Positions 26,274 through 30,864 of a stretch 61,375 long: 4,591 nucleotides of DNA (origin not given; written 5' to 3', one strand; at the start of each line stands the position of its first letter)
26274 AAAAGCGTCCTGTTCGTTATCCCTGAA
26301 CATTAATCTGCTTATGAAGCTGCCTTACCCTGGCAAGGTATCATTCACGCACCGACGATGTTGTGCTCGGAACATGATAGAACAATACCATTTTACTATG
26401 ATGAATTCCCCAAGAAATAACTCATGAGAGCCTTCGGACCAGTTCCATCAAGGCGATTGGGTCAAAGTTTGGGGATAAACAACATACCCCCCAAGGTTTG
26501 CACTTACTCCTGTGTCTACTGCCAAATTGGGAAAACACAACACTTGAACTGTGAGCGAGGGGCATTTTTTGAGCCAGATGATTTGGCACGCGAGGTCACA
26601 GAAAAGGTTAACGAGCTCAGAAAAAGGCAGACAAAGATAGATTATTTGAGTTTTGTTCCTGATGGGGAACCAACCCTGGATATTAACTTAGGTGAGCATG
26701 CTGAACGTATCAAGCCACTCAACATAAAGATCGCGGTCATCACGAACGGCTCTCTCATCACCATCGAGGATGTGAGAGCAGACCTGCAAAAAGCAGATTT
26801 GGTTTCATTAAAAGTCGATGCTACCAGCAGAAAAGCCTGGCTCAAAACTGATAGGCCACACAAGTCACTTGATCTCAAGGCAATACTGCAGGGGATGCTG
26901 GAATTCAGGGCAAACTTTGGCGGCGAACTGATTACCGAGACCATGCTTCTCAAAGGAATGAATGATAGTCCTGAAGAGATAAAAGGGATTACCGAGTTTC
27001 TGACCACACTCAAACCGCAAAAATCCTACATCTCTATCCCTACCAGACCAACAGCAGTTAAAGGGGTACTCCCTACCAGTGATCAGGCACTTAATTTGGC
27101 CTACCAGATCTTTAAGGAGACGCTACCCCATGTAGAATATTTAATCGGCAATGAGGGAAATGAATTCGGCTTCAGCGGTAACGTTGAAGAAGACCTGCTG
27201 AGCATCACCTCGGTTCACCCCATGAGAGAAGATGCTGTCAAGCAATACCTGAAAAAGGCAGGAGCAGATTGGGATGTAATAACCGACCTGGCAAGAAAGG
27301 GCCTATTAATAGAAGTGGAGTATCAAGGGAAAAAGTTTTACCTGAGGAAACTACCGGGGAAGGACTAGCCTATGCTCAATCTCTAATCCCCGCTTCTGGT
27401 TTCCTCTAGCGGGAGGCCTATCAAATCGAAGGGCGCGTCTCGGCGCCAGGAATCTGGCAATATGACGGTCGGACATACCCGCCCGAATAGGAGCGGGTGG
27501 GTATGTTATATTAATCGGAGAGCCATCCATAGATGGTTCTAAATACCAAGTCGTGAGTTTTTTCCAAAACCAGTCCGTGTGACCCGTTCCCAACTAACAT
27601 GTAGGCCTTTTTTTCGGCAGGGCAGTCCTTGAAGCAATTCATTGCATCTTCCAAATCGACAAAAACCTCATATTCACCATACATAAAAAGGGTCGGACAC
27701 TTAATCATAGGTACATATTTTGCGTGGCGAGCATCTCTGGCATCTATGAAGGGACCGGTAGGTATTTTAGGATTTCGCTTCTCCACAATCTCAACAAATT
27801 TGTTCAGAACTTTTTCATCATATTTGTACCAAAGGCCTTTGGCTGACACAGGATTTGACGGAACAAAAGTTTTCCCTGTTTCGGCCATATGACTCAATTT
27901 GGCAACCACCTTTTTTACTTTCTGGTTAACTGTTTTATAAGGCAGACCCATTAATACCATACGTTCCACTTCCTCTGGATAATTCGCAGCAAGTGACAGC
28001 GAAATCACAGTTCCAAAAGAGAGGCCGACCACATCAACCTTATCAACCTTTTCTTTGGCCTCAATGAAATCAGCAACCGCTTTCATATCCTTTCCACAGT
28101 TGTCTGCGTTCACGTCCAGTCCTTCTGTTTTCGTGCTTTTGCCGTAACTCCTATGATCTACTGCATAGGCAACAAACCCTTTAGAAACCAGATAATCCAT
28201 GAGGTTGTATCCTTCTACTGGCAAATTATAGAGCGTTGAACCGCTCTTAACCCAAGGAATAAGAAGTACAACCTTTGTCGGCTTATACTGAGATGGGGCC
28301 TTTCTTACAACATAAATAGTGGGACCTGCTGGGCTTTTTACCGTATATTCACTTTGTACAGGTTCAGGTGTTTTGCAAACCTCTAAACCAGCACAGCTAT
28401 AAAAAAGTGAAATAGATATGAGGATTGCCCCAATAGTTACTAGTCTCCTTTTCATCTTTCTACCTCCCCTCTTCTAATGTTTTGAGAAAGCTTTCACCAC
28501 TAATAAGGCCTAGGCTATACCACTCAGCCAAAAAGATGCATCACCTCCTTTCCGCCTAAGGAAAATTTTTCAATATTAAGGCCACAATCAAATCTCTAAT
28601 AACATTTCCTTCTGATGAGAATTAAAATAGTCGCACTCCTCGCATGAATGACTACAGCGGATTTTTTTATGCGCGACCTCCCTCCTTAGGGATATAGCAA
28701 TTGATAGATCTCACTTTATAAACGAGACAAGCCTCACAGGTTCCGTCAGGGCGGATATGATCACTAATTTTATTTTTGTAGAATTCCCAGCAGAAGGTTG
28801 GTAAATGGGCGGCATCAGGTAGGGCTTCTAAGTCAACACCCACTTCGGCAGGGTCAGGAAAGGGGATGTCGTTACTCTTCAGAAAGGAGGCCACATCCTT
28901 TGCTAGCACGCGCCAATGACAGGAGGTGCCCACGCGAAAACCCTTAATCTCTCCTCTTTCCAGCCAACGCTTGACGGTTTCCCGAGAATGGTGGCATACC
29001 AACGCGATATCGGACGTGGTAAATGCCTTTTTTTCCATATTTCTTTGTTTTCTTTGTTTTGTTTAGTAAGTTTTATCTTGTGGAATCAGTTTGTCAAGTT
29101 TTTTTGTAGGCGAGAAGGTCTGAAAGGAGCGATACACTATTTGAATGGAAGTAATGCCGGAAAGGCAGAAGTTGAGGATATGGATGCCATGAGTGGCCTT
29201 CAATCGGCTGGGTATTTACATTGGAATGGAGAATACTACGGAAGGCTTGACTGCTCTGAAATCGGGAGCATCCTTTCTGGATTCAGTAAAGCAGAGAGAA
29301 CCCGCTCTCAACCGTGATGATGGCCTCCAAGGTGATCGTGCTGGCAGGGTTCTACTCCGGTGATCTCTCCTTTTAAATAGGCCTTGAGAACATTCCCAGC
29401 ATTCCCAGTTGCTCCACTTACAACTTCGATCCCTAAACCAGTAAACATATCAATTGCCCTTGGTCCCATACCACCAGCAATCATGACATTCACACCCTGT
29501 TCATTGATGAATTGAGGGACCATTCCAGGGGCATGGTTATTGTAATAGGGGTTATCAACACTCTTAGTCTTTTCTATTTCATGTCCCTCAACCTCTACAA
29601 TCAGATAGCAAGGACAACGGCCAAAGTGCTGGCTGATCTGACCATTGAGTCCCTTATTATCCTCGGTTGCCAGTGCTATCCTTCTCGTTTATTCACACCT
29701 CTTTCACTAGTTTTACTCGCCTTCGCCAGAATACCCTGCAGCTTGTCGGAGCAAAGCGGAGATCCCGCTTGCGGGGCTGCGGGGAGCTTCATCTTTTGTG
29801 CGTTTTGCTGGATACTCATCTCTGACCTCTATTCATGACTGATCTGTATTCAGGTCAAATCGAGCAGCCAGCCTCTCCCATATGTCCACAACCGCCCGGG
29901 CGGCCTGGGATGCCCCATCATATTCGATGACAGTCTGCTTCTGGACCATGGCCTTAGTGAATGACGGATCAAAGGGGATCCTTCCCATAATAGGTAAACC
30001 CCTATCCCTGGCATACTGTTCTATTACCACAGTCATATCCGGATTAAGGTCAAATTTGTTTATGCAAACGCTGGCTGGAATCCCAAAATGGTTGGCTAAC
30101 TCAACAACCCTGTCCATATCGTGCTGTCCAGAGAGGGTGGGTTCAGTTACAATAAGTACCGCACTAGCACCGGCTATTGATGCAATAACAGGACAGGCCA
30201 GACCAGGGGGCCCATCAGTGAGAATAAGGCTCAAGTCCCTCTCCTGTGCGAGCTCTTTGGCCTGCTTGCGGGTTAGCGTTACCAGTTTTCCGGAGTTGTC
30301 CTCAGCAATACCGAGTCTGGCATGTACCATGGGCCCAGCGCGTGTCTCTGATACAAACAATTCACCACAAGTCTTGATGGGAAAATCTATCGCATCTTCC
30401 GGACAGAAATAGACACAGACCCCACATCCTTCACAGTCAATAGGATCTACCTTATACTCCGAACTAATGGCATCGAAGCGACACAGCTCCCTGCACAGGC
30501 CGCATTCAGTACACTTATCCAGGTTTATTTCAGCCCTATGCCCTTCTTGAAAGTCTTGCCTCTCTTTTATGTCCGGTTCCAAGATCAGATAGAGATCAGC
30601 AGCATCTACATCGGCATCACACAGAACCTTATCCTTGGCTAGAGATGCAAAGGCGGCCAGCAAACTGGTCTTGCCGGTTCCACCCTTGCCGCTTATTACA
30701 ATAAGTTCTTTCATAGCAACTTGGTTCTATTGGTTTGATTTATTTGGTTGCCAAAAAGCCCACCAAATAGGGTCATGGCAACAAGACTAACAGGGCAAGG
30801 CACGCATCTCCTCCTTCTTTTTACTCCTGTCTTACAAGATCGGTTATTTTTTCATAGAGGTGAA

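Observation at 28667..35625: Sigma-54-driven operon combining NifX-like carriers, ferredoxin-inserted MinD ATPases, Mrp/NBP35, ferredoxin and disordered mini-proteins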

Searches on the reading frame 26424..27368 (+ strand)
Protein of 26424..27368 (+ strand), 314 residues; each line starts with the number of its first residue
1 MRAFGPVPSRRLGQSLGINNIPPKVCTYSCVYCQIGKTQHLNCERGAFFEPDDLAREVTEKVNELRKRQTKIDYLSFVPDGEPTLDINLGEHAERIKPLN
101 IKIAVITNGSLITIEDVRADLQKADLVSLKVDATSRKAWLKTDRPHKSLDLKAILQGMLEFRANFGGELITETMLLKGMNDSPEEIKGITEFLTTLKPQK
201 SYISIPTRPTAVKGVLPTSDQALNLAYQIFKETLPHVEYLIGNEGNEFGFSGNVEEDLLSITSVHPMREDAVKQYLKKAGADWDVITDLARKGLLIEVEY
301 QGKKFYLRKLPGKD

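Call 25: search_protein_families(library=pfam, max_evalue=0.001, proteins=[window:26424-27368:+])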
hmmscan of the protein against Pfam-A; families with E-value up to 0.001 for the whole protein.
window:26424-27368:+ (314 aa): 1 family
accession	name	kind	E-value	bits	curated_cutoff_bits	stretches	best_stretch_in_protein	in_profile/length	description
PF04055.27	Radical_SAM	-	3.7e-15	56.9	29.5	1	23-186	4-162/166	Radical SAM superfamily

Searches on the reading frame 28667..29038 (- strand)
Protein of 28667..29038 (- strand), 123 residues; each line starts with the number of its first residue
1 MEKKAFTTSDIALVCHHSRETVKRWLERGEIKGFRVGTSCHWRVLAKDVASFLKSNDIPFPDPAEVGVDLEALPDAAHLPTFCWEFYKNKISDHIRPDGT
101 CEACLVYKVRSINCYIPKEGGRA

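Call 25: search_protein_families(library=pfam, max_evalue=0.001, proteins=[window:28667-29038:-])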
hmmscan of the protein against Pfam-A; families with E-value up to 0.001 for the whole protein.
window:28667-29038:- (123 aa): 1 family
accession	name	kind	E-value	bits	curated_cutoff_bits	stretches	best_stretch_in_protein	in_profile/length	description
PF12728.13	HTH_17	-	1.7e-08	35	27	1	6-56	2-50/51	Helix-turn-helix domain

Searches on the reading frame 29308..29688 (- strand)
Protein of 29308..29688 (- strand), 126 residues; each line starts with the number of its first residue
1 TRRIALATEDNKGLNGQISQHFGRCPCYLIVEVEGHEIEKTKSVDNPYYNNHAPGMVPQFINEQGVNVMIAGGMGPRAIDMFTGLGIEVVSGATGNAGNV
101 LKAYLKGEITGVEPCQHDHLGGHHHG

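Call 25: search_protein_families(library=pfam, max_evalue=0.001, proteins=[window:29308-29688:-])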
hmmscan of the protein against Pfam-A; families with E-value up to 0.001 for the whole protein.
window:29308-29688:- (126 aa): 1 family
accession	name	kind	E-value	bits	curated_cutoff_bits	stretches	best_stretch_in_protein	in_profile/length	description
PF02579.22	Nitro_FeMo-Co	-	2.8e-21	76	26.3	1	15-106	2-94/94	Dinitrogenase iron-molybdenum cofactor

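Call 68: search_protein_families(library=ncbifam, max_evalue=0.001, proteins=[window:29308-29688:-])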
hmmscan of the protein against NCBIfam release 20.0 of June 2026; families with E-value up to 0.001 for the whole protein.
window:29308-29688:- (126 aa): 1 family
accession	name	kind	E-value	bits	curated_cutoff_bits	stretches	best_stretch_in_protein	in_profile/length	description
NF041136.1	MrpORP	equivalog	6.4e-23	81.6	450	1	15-108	273-364/365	iron-sulfur cluster carrier protein MrpORP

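Call 75: search_solved_structures(query=window:29308-29685:-, max_evalue=0.01)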
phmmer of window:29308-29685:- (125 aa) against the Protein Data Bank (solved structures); distinct sequences matched with E-value up to 0.01: 6.
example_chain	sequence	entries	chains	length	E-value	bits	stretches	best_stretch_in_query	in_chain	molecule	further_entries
1t3v_A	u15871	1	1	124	7e-24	87.7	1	3-124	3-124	conserved hypothetical protein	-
1o13_A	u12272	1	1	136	8.6e-24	87.4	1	3-124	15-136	probable NifB protein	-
2yx6_A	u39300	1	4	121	9.1e-24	87.3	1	2-108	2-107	Hypothetical protein PH0822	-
1eo1_A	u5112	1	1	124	3.1e-11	46.7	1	3-109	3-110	HYPOTHETICAL PROTEIN MTH1175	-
2wfb_A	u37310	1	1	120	2.1e-05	27.9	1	2-108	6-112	PUTATIVE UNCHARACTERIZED PROTEIN ORP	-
1rdu_A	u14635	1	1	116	4e-05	27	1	9-108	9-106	conserved hypothetical protein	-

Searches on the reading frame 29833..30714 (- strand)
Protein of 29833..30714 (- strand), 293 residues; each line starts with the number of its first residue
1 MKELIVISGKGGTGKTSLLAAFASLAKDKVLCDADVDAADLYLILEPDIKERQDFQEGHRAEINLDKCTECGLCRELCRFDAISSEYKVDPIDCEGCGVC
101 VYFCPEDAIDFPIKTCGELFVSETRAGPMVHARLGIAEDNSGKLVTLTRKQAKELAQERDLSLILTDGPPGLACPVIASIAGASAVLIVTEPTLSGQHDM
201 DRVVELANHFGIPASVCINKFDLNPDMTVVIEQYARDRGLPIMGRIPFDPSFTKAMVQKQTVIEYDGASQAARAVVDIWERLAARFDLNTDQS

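Call 4: search_protein_families(library=pfam, max_evalue=0.01, proteins=[window:29833-30714:-])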
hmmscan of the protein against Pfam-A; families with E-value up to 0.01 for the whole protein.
window:29833-30714:- (293 aa): 17 families
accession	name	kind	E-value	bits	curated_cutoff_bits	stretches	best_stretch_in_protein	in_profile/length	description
PF01656.29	CbiA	-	2.4e-12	47.3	25.4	1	4-261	1-124/125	CobQ/CobB/MinD/ParA nucleotide binding domain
PF00037.32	Fer4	-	2.2e-10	40.3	21.1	2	62-84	2-24/24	4Fe-4S binding domain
PF12838.12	Fer4_7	-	6.1e-09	36.7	27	2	49-82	19-52/52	4Fe-4S dicluster domain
PF10609.15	ParA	-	1.4e-08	34.9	27.1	1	159-282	110-245/246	NUBPL iron-transfer P-loop NTPase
PF14697.11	Fer4_21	-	3.4e-07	30.7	35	1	61-110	1-58/59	4Fe-4S dicluster domain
PF13237.11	Fer4_10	-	5.3e-07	29.9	25.5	1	88-106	3-21/53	4Fe-4S dicluster domain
PF00142.24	Fer4_NifH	-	3.7e-06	27.1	25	1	186-278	144-240/271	4Fe-4S iron sulfur cluster binding proteins, NifH/frxC family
PF12797.12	Fer4_2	-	9.8e-05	22.5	24.5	1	62-78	4-20/22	4Fe-4S binding domain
PF13187.11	Fer4_9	-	0.00016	22.1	27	1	67-109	1-52/52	4Fe-4S dicluster domain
PF13484.11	Fer4_16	-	0.00033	21.8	30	0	94-112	2-20/66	4Fe-4S double cluster binding domain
PF03193.22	RsgA_GTPase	-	0.00039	20.7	30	0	176-231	19-72/174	RsgA GTPase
PF06564.18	CBP_BcsQ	-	0.00086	19.3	21.3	0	214-276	164-227/234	Cellulose biosynthesis protein BcsQ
PF13191.12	AAA_16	-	0.0017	19.3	32.6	1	3-31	25-54/167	AAA ATPase domain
PF13604.12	AAA_30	-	0.0018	18.5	27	0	4-27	20-43/191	AAA domain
PF25160.1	LdpA_Fe-S-bd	-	0.0027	17.9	27.6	0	74-110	9-44/49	LdpA Fe-S cluster-binding domain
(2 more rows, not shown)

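Call 68: search_protein_families(library=ncbifam, max_evalue=0.001, proteins=[window:29833-30714:-])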
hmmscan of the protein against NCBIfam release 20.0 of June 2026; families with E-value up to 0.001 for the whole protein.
window:29833-30714:- (293 aa): 45 families (the best 25 are shown)
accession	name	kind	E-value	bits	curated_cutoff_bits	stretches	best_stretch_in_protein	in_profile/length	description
TIGR01969.1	minD_arch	subfamily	2.8e-19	69.3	201.75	2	154-283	104-231/251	cell division ATPase MinD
TIGR01968.1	minD_bact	equivalog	4.8e-13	49.1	212.9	1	147-283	96-237/261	septum site-determining protein MinD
NF041546.1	ParA_partition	equivalog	8.6e-11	41.8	180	1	149-279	67-201/203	ParA family partition ATPase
NF040770.1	hetero_SS_HdrA2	exception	1e-10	40.4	1100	1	58-112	569-626/777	CoB-CoM heterodisulfide reductase HdrA2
NF041891.1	hdrA_Methbact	equivalog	2.3e-10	39.3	1300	1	59-120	565-629/762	ferredoxin:CoB-CoM heterodisulfide reductase subunit HdrA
NF041136.1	MrpORP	equivalog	3.2e-10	39.8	450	1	160-284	114-250/365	iron-sulfur cluster carrier protein MrpORP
NF008079.0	PRK10818.1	equivalog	2.1e-08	33.8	508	0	4-57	5-62/270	septum site-determining protein MinD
TIGR03371.1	cellulose_yhjQ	equivalog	3.3e-08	33.3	157.85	0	1-29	1-29/246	cellulose biosynthesis protein BcsQ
TIGR02179.1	PorD_KorD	subfamily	3.5e-08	33.5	60.05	1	62-111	21-74/78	2-oxoacid:acceptor oxidoreductase, delta subunit, pyruvate/2-ketoisovalerate family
TIGR03287.1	methan_mark_16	hypoth_equivalog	6.6e-08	31.4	363.95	1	56-111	292-349/391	methanogenesis marker 16 metalloprotein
NF038196.1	ferrodoxin_EFR1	subfamily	1.2e-07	32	75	1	60-115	179-235/242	EFR1 family ferrodoxin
NF041778.1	hetero_SS_HdrA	equivalog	3e-07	28.7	1400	1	58-111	579-635/771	ferredoxin:CoB-CoM heterodisulfide reductase subunit HdrA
NF058577.1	FdxA_fam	equivalog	4.5e-07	30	65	1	66-108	7-52/52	4Fe-4S ferredoxin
TIGR02700.1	flavo_MJ0208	hypoth_equivalog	9.3e-07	28.3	251.35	1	65-110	147-195/234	dihydromethanopterin reductase (acceptor)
NF042909.1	FMH_DH_FwdF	exception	1.5e-06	27.6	375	1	46-118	119-204/336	tungsten-dependent formylmethanofuran dehydrogenase subunit FwdF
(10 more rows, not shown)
